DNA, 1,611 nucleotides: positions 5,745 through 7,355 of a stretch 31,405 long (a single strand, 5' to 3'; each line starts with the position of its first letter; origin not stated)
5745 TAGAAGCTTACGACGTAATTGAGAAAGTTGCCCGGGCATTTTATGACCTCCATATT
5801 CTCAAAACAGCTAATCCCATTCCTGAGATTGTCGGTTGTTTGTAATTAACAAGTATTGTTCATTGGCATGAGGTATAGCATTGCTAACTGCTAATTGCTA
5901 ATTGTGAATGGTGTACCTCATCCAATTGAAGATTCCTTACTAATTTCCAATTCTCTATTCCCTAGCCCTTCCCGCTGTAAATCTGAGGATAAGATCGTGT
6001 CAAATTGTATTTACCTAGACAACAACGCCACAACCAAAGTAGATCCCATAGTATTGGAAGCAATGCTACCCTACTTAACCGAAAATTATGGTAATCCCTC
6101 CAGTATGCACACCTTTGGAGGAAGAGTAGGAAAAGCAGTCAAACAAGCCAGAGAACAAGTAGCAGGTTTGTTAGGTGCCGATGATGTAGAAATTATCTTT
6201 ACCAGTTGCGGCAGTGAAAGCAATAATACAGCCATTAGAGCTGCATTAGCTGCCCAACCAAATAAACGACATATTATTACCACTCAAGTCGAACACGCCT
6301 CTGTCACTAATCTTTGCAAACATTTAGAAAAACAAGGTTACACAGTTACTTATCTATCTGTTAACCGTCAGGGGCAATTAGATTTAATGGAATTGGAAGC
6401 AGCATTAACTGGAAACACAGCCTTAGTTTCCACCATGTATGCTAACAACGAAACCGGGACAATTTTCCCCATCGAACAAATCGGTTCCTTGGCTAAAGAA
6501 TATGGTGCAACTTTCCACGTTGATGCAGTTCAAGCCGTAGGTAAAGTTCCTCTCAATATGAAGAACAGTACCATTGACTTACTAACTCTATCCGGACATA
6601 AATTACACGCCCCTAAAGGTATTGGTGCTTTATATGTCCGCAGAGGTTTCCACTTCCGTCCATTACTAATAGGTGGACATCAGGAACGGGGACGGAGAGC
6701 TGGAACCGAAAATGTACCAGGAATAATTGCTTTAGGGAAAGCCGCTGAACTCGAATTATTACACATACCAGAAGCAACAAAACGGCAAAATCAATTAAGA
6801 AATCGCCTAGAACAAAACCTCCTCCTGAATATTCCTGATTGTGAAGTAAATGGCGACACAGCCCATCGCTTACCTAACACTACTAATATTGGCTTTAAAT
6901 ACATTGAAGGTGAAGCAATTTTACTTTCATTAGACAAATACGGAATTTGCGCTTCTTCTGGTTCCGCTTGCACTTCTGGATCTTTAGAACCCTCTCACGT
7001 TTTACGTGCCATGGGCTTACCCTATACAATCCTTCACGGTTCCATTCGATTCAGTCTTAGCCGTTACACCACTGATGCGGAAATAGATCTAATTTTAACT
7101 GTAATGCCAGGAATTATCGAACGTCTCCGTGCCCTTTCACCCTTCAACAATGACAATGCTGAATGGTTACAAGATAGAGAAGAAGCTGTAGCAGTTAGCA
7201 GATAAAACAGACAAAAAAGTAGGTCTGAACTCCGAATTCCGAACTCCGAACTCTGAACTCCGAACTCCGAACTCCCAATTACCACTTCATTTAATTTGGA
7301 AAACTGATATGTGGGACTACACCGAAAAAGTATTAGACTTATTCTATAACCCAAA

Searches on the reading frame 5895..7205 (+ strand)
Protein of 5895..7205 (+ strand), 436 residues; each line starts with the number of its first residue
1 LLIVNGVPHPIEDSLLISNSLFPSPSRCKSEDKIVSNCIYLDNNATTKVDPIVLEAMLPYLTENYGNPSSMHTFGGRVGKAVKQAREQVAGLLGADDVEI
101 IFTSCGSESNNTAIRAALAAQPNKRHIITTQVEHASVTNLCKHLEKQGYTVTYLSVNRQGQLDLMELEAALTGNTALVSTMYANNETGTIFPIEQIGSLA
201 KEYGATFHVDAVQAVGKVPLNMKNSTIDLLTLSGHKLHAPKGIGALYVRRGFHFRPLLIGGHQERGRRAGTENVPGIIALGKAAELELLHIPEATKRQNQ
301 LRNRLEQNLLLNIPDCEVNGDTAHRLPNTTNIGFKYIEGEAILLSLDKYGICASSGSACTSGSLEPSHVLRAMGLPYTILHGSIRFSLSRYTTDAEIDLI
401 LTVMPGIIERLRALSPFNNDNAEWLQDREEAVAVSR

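Call 5: search_protein_families(library=ncbifam, proteins=[window:5895-7205:+])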
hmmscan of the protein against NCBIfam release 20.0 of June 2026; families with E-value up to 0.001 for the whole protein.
window:5895-7205:+ (436 aa): 31 families (the best 25 are shown)
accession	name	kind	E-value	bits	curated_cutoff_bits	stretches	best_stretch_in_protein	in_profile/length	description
TIGR03402.1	FeS_nifS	equivalog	5.6e-192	637.6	530.75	1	39-417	1-379/379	cysteine desulfurase NifS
TIGR03403.1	nifS_epsilon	equivalog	1.8e-124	415.4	587.7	1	39-415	1-380/382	NifS family cysteine desulfurase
NF010611.0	PRK14012.1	equivalog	3.7e-124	414.8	548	1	36-418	4-389/406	IscS subfamily cysteine desulfurase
TIGR02006.1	IscS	equivalog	3.9e-120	401.5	643.2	1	36-418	2-385/402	IscS subfamily cysteine desulfurase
TIGR03235.1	DNA_S_dndA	equivalog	1.5e-110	369.9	480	1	40-388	1-353/353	cysteine desulfurase DndA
NF002806.0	PRK02948.1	subfamily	8.9e-94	314.6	304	1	39-410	2-374/381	IscS subfamily cysteine desulfurase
TIGR01977.1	am_tr_V_EF2568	hypoth_equivalog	5.1e-50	170.5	377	1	39-404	1-373/376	cysteine desulfurase family protein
TIGR01979.1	sufS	subfamily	3e-49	168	475.1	1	36-406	17-397/403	SufS family cysteine desulfurase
NF041166.1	f2_encap_cargo1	exception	3.7e-36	125.4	800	1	38-404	246-620/623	family 2A encapsulin nanocompartment cargo protein cysteine desulfurase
NF040779.1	Sec_lyase_SclA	exception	8.7e-36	123.6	525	1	39-407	1-376/378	selenocysteine lyase SclA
TIGR01976.1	am_tr_V_VC1184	hypoth_equivalog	5.5e-32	111.5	352.35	1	37-250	18-233/401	cysteine desulfurase-like protein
NF006791.0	PRK09295.1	equivalog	2.1e-28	99.5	661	1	38-250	24-240/406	cysteine desulfurase SufS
NF008126.0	PRK10874.1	equivalog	3.1e-26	92.4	607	1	36-250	18-236/401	cysteine desulfurase CsdA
TIGR03392.1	FeS_syn_CsdA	equivalog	5.3e-26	91.7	493.6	1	36-402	15-387/398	cysteine desulfurase CsdA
TIGR04343.1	egtE_PLP_lyase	equivalog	2.5e-15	56.2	400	1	83-253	57-220/370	ergothioneine biosynthesis PLP-dependent enzyme EgtE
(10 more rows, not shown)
